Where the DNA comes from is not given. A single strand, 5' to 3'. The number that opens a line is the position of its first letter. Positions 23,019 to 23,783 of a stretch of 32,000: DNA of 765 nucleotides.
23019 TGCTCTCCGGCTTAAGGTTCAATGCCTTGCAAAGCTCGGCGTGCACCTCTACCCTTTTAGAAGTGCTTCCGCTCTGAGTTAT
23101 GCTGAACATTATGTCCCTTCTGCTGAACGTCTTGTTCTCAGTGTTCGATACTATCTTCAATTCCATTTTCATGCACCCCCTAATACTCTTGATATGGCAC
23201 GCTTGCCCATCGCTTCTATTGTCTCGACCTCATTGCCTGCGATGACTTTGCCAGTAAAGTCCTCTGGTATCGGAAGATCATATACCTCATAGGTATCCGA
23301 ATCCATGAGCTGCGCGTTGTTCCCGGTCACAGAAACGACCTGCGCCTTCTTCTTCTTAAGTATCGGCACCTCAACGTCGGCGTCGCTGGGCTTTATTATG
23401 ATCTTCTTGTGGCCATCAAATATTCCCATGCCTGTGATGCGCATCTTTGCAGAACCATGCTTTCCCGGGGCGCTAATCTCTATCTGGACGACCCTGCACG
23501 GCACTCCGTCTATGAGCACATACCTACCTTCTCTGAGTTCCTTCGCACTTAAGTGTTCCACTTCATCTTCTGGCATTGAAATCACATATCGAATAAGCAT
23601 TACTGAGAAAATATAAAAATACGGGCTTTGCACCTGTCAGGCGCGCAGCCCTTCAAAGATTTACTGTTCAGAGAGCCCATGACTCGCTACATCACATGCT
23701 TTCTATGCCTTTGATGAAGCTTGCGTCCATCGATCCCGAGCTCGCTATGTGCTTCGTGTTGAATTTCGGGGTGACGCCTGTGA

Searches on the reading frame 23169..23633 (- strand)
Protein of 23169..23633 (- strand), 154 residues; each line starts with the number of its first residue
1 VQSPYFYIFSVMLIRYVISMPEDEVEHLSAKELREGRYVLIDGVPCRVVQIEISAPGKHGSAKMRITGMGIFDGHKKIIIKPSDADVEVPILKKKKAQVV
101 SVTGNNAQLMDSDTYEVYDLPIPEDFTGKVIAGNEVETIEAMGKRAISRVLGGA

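Call 31: search_protein_families(library=pfam, max_evalue=0.001, proteins=[window:23169-23633:-])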
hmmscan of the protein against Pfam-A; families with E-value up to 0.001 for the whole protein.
window:23169-23633:- (154 aa): 3 families
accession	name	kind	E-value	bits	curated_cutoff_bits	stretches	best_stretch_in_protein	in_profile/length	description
PF21485.3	IF5A-like_N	-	4.3e-16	59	27.1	1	29-84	7-62/63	Translation initiation factor 5A-like, N-terminal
PF01287.26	eIF-5a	-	7.7e-06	26.4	24.2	1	92-149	2-67/69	Eukaryotic elongation factor 5A hypusine, DNA-binding OB fold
PF08207.18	EFP_N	-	2e-05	24.9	23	1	29-65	1-36/58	Elongation factor P (EF-P) KOW-like domain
